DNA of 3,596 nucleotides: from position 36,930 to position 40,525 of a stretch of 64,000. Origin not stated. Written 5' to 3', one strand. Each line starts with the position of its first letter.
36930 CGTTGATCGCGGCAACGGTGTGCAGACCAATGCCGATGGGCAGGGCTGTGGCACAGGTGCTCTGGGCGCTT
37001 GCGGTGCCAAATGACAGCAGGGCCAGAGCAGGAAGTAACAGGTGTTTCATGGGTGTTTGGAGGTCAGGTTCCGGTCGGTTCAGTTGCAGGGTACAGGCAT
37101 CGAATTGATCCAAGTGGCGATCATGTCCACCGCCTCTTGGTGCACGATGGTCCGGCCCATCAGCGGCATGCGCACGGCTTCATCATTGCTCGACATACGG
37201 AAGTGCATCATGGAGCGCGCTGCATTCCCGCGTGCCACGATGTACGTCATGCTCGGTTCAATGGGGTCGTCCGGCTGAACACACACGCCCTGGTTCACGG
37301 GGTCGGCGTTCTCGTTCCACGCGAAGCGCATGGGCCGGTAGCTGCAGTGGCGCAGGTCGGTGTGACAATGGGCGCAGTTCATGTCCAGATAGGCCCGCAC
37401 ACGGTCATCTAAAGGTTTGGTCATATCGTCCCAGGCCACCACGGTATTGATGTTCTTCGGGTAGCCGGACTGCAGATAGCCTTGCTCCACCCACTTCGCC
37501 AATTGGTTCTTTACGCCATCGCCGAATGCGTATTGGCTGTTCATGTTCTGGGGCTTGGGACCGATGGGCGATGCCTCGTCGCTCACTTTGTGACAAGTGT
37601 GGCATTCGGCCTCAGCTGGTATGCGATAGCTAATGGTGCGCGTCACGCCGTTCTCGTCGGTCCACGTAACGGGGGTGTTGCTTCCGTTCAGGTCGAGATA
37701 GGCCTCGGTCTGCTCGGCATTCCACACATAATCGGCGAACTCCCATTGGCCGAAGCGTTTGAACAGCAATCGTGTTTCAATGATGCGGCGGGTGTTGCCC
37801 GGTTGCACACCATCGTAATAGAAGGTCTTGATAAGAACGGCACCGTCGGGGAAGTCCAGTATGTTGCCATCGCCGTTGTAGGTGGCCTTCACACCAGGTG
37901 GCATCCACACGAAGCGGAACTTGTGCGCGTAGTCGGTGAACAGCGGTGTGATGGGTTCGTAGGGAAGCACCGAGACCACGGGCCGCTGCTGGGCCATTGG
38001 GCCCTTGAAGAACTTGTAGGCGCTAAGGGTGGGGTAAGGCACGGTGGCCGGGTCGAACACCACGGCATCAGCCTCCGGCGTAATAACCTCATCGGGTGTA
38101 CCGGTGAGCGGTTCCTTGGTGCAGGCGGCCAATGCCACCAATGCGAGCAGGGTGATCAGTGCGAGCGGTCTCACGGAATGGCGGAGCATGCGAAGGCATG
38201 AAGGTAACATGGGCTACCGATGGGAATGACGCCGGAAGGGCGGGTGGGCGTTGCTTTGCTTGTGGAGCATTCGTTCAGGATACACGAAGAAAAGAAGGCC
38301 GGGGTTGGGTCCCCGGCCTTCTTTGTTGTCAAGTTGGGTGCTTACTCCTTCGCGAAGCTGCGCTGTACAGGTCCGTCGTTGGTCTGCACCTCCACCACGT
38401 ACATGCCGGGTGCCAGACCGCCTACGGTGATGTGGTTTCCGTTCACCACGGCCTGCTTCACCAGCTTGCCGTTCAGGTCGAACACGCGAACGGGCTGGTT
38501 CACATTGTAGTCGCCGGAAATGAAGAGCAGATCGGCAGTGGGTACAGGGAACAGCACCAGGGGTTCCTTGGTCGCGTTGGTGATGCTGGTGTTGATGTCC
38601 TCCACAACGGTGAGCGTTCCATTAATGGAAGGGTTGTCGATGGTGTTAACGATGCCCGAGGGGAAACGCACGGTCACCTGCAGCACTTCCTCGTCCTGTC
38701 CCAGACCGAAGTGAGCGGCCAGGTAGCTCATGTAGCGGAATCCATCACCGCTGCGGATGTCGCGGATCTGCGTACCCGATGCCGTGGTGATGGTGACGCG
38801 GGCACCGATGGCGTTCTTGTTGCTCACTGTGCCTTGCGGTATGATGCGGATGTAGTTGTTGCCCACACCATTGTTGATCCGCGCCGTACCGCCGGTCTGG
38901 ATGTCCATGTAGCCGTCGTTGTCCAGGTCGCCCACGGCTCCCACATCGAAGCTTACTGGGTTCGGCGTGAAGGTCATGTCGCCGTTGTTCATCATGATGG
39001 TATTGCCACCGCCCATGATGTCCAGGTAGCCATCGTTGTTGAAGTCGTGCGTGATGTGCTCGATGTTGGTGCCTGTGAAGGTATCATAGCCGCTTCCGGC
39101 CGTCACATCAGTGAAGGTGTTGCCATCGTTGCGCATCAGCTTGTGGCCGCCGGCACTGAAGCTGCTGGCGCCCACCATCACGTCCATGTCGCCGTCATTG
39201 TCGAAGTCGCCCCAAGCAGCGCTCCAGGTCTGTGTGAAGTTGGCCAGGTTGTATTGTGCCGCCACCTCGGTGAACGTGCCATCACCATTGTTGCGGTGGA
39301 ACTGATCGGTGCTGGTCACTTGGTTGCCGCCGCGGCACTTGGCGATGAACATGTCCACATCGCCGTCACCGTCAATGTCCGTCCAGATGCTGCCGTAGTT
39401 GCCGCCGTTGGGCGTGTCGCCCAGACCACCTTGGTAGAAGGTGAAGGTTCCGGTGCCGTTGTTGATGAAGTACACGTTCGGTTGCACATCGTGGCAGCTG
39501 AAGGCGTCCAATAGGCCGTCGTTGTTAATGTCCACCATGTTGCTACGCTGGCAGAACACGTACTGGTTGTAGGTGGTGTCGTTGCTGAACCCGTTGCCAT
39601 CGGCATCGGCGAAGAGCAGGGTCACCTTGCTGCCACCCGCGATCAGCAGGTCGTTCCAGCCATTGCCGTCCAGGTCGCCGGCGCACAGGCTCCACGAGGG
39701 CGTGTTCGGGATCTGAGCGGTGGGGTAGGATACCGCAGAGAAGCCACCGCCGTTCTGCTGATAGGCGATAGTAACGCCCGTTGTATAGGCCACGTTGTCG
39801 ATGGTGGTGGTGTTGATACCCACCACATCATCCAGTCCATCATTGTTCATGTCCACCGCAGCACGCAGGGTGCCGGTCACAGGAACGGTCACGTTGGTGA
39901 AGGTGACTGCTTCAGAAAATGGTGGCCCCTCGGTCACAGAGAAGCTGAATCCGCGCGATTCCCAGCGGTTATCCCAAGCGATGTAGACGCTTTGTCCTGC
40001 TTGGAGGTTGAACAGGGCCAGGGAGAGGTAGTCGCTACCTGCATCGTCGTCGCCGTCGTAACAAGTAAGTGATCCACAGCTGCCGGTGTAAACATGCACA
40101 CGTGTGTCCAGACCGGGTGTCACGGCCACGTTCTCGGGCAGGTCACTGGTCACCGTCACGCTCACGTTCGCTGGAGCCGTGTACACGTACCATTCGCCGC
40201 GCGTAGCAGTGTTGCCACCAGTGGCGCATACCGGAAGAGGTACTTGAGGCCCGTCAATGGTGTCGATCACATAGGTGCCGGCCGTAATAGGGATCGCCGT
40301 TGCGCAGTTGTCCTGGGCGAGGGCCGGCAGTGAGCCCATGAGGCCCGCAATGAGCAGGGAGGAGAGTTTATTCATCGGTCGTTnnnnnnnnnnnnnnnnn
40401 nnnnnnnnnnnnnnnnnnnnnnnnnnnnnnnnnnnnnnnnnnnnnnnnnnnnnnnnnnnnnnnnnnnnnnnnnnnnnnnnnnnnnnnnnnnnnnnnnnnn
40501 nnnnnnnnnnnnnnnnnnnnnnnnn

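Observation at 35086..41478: Tandemly duplicated two-gene module: diheme c-type cytochrome lipoprotein + T9SS-secreted FG-GAP/ASPIC-UnbV beta-propeller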

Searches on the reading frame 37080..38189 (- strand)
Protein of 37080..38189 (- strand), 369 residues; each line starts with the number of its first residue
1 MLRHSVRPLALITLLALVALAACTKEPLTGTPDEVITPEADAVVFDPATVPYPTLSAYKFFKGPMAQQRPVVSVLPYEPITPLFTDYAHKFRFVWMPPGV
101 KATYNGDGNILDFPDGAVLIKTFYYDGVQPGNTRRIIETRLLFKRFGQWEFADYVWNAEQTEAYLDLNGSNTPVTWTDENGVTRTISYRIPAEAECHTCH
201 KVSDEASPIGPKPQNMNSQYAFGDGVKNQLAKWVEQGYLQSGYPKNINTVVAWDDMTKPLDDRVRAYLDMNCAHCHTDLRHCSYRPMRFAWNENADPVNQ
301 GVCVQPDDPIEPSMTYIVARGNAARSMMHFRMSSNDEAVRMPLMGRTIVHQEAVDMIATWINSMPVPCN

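Call 3: search_protein_families(library=pfam, proteins=[window:37080-38189:-], max_evalue=0.01)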
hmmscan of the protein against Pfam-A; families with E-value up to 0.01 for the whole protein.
window:37080-38189:- (369 aa): 0 families

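Call 4: search_protein_families(library=ncbifam, proteins=[window:37080-38189:-], max_evalue=0.01)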
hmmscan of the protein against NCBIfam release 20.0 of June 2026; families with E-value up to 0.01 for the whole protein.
window:37080-38189:- (369 aa): 1 family
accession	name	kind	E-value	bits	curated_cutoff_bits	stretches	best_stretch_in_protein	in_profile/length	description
TIGR03806.1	chp_HNE_0200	subfamily_domain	3.1e-87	292.7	313.3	1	53-364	3-314/314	SO2930 family diheme c-type cytochrome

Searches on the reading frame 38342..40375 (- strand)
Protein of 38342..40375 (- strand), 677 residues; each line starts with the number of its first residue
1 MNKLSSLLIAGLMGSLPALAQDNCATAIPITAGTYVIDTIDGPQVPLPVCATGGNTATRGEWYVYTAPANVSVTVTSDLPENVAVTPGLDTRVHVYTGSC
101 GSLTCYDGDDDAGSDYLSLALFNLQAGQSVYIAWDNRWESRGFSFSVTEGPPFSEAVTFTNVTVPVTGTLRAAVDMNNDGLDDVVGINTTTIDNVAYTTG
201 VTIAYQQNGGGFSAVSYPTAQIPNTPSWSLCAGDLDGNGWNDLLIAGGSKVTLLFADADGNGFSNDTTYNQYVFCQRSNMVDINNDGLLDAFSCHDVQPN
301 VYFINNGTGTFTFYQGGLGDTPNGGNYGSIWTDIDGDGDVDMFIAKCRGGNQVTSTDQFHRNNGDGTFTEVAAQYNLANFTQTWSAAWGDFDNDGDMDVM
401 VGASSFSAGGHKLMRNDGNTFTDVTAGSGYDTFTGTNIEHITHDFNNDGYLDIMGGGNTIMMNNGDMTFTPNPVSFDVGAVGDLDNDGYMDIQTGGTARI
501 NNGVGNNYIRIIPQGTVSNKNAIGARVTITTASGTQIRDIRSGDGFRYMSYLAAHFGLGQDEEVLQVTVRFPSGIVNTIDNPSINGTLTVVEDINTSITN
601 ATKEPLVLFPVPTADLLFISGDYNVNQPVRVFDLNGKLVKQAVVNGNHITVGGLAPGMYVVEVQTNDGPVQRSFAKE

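Call 3: search_protein_families(library=pfam, proteins=[window:38342-40375:-], max_evalue=0.01)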
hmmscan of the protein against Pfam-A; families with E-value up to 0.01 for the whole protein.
window:38342-40375:- (677 aa): 4 families
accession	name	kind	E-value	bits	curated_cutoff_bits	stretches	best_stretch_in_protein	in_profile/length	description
PF13517.12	FG-GAP_3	-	3.7e-34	117.6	26.9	5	333-401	1-61/61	FG-GAP-like repeat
PF07593.17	UnbV_ASPIC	-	4.2e-17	62.2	23.4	1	522-589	1-68/68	ASPIC and UnbV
PF01839.29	FG-GAP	-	5.4e-12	45.8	22.1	1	384-407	3-26/37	FG-GAP repeat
PF18962.6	Por_Secre_tail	-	2.9e-08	34.3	27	1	608-668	1-67/75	Secretion system C-terminal sorting domain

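Call 4: search_protein_families(library=ncbifam, proteins=[window:38342-40375:-], max_evalue=0.01)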
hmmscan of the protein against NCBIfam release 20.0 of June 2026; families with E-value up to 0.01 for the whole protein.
window:38342-40375:- (677 aa): 3 families
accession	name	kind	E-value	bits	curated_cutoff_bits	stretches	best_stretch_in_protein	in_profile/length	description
TIGR04183.1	Por_Secre_tail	domain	1.8e-09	37.5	23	1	608-674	1-69/72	T9SS type A sorting domain-containing protein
NF052644.1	T9SS_DNase_Rie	equivalog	4.2e-05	23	260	1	623-672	196-246/251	T9SS-dependent surface endonuclease, AS87_RS02955 family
NF050177.1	TapA_OM_Porphy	equivalog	0.0048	15.7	500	1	602-666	467-533/544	TapA/TapC family T9SS-dependent outer membrane protein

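Call 24: find_homologous_proteins(query=window:38342-40375:-, max_evalue=0.00001)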
Query window:38342-40375:- (677 aa): 7871 proteins with E <= 0.00001 among 8000 candidates; the best 120 are listed.
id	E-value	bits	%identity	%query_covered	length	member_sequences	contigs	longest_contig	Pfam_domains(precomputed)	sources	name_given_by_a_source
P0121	0.0e+0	1466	94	100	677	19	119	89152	PF01839.30,PF13517.13,PF18962.8,PF07593.19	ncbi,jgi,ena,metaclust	ncbi:MAG: FG-GAP-like repeat-containing protein [Flavobacteriales bacterium]|jgi:hypothetical protei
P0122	0.0e+0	1335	85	100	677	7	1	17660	PF01839.30,PF13517.13,PF07593.19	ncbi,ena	-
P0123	0.0e+0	1021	68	100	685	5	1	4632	PF01839.30,PF13517.13,PF18962.8,PF07593.19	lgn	-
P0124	1.8e-276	937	62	100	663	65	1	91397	PF01839.30,PF13517.13,PF18962.8,PF07593.19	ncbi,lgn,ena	-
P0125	2.3e-270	917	63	99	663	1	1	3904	PF01839.30,PF13517.13,PF18962.8,PF07593.19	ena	-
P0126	4.4e-270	916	63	99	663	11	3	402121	PF01839.30,PF13517.13,PF18962.8,PF07593.19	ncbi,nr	ncbi:MAG: VCBS repeat-containing protein [Flavobacteriales bacterium]|nr:VCBS repeat-containing prot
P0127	6.5e-268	909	60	100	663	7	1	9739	PF01839.30,PF13517.13,PF07593.19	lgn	-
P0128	1.2e-267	908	60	100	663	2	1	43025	PF01839.30,PF13517.13,PF07593.19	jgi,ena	-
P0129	8.4e-267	905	61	100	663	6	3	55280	PF01839.30,PF13517.13,PF07593.19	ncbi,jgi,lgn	jgi:hypothetical protein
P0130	2.4e-266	904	62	97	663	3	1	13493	PF01839.30,PF13517.13,PF07593.19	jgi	jgi:hypothetical protein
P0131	3.5e-264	897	61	100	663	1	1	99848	PF01839.30,PF13517.13,PF07593.19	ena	-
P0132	1.3e-263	895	60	100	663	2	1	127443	PF01839.30,PF13517.13,PF18962.8,PF07593.19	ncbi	ncbi:MAG: CRTAC1 family protein [Flavobacteriales bacterium]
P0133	2.8e-256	870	60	97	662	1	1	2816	PF01839.30,PF13517.13,PF07593.19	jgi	jgi:hypothetical protein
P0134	2.4e-255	867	60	100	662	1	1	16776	PF01839.30,PF13517.13,PF07593.19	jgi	jgi:hypothetical protein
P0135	7.7e-243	826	56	100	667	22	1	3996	PF01839.30,PF13517.13,PF07593.19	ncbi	-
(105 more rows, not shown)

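Call 46: predict_structure(alignment_id=A2)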
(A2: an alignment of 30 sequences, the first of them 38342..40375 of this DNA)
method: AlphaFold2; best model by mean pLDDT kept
length: 677 residues; sequences in the alignment: 30
mean_pLDDT: 85.2   pTM: 0.75
mean pLDDT of the five models: 85.2, 84.8, 82.0, 82.0, 80.8
residues with pLDDT >= 90: 287; 70-90: 330; 50-70: 40; < 50: 20
segments of 3 or more residues with pLDDT < 50: 1-4, 14-20, 595-603
pLDDT, mean of each block of 10 residues (from residue 1): 49 47 84 94 87 82 96 92 80 91 85 80 93 92 94 88 85 89 91 86 90 91 80 89 84 89 85 77 89 83 88 85 76 88 77 69 87 82 85 93 76 91 93 83 95 87 94 86 93 90 94 90 94 93 83 93 94 90 93 55 60 83 83 84 89 87 81 85
secondary structure, 60 per line:
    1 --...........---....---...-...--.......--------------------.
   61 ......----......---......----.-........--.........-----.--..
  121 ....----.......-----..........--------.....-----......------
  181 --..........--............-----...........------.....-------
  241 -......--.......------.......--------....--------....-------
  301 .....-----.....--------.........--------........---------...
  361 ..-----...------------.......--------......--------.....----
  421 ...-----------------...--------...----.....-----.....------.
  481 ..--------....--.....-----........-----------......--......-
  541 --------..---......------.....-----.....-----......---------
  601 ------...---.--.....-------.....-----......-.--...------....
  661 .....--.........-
elements in order: H3-13 H17-20 E28-30 E33-39 E60-66 E71-76 H80-85 E92-99 E102-110 E119-124 E129-135 E141-150 E159-163 E169-174 E183-192 E195-206 E212-222 E229-233 E242-247 E250-256 E263-269 E278-281 E290-293 E301-305 E311-315 E324-332 E341-348 E358-362 E368-370 E383-389 E398-403 E412-416 E421-423 E441-443 E452-454 E459-463 E469-473 E480-482 E491-494 E497-501 E507-514 E526-531 E534-539 E554-559 E566-570 E576-580 E586-591 E607-609 E616-620 E628-632 E638-643 E648-650 E657-665 E668-676

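Call 53: fold_search(model_id=the predicted structure, library=pdb)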
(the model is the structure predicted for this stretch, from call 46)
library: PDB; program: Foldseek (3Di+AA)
matches with E <= 10: 1345; with E <= 0.001: 143
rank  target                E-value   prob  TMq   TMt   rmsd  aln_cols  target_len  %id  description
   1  9etn_A                8.4e-19  1.00  0.50  0.61   4.5       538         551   19  Crystal structure of murine CRTAC1 (released 2024-07-31)
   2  2eib                  9.0e-11  1.00  0.34  0.35  17.8       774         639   12  Crystal Structure of Galactose Oxidase, W290H mutant (released 2007-04-24)
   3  1gof                  1.6e-10  1.00  0.33  0.35  17.6       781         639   13  NOVEL THIOETHER BOND REVEALED BY A 1.7 ANGSTROMS CRYSTAL STRUCTURE OF GALACTOSE OXIDASE (released 1994-01-31)
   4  8tx5_A                1.7e-10  1.00  0.22  0.23  20.7       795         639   11  Crystal structure of an engineered variant of galactose oxidase, GOaseRd4BB, from Fusarium graminearum (released 2024-07-03)
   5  9g43_A                2.8e-10  1.00  0.33  0.35  16.2       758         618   11  Crystal structure of a galactose oxidase from Pseudoarthrobacter siccitolerans (released 2025-07-23)
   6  9g8h_A                3.1e-10  1.00  0.28  0.30  18.5       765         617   10  Crystal structure of a galactose oxidase in complex with galactose (released 2025-08-06)
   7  1t2x                  3.2e-10  1.00  0.32  0.34  17.8       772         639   13  Glactose oxidase C383S mutant identified by directed evolution (released 2004-05-18)
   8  6xlt                  3.6e-10  1.00  0.33  0.34  17.7       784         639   13  The 1.48 Angstrom crystal structure of evolved galactose oxidase variant A3.E7 (released 2021-02-03)
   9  2wq8                  5.9e-10  1.00  0.23  0.24  20.4       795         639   11  Glycan labelling using engineered variants of galactose oxidase obtained by directed evolution (released 2010-09-01)
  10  6xlr                  6.3e-10  1.00  0.33  0.35  17.7       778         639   13  The 1.23 Angstrom crystal structure of galactose oxidase variant with genetically incorporated Cl2-Tyr272 (released 2021-02-03)
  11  9neh                  7.7e-10  1.00  0.33  0.34  16.9       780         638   12  The 1.48 Angstrom crystal structure of galactose oxidase variant with genetically incorporated Cl2-Tyr495 (released 2026-03-11)
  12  9ndr                  8.1e-10  1.00  0.33  0.35  17.2       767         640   13  The 1.22 Angstrom crystal structure of galactose oxidase variant with genetically incorporated F2-Tyr495 (released 2026-03-11)
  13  8tx6                  1.6e-09  1.00  0.33  0.34  17.4       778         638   13  Crystal structure of an engineered variant of galactose oxidase, GOaseRd7BB, from Fusarium graminearum (released 2024-07-03)
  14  9oee_A                2.9e-08  1.00  0.28  0.28   7.9       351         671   20  S. griseus TUA bound UmbA4 complexes (released 2025-12-17)
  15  1k3i                  5.9e-08  1.00  0.32  0.33  18.1       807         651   12  Crystal Structure of the Precursor of Galactose Oxidase (released 2001-11-07)
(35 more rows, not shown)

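Call 67: search_protein_families(library=pfam, alignment_id=A2, max_evalue=5)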
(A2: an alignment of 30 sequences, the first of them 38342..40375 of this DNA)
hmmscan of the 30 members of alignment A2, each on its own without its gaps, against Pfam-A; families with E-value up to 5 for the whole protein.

A. member 1, window:38342-40375:- (677 aa): 5 families
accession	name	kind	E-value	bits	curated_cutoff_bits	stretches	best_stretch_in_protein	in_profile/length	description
PF13517.12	FG-GAP_3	-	3.7e-34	117.6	26.9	5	333-401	1-61/61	FG-GAP-like repeat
PF07593.17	UnbV_ASPIC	-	4.2e-17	62.2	23.4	1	522-589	1-68/68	ASPIC and UnbV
PF01839.29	FG-GAP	-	5.4e-12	45.8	22.1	5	384-407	3-26/37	FG-GAP repeat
PF18962.6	Por_Secre_tail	-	2.9e-08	34.3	27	1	608-668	1-67/75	Secretion system C-terminal sorting domain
PF21955.1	CarG-like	-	4.8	7.7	28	0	173-219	7-53/144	Carbapenem resistance protein CarG-like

B. families by the number of members that match (of 30 scanned): 19 families
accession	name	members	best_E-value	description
PF13517.12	FG-GAP_3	30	1.3e-40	FG-GAP-like repeat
PF07593.17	UnbV_ASPIC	30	7.3e-21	ASPIC and UnbV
PF01839.29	FG-GAP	30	3.2e-16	FG-GAP repeat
PF18962.6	Por_Secre_tail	30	4e-14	Secretion system C-terminal sorting domain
PF11589.14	DUF3244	10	2.4e-07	Domain of unknown function (DUF3244)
PF23167.1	DUF7057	6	0.12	Domain of unknown function (DUF7057)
PF04151.21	PPC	3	0.00029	Bacterial pre-peptidase C-terminal domain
PF21955.1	CarG-like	3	0.014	Carbapenem resistance protein CarG-like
PF23759.1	GBD_T9SS_assoc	2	0.011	Galactose binding domain-like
PF20615.3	DUF6802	2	0.061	Family of unknown function (DUF6802)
PF00404.24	Dockerin_1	2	0.45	Dockerin type I domain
PF20009.4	GEVED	2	3.6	GEVED domain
PF19078.6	Big_12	1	0.0019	Bacterial Ig-like domain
PF19910.5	DUF6383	1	0.004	Domain of unknown function (DUF6383)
PF12256.14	TcdB_toxin_midN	1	0.041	Insecticide toxin TcdB middle/N-terminal region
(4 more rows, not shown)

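Call 74: find_encoding_contigs(protein=window:38342-40375:-, flank=3000, max_places=2)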
Protein window:38342-40375:- (677 aa): 1 contig read that carries it; 1 place shown.
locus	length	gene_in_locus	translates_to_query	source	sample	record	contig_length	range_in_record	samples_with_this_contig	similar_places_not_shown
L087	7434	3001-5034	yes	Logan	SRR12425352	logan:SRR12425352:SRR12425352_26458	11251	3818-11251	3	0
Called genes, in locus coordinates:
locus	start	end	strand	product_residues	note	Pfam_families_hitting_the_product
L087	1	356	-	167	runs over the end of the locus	PF08327:AHSA1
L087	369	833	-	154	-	PF10604:Polyketide_cyc2 (weak), PF08327:AHSA1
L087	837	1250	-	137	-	-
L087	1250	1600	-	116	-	PF01022:HTH_5, PF12840:HTH_20, PF13412:HTH_24 (faint)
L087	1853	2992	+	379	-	-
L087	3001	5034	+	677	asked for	PF01839:FG-GAP (faint), PF13517:FG-GAP_3, PF07593:UnbV_ASPIC, PF18962:Por_Secre_tail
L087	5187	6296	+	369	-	-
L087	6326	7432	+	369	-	?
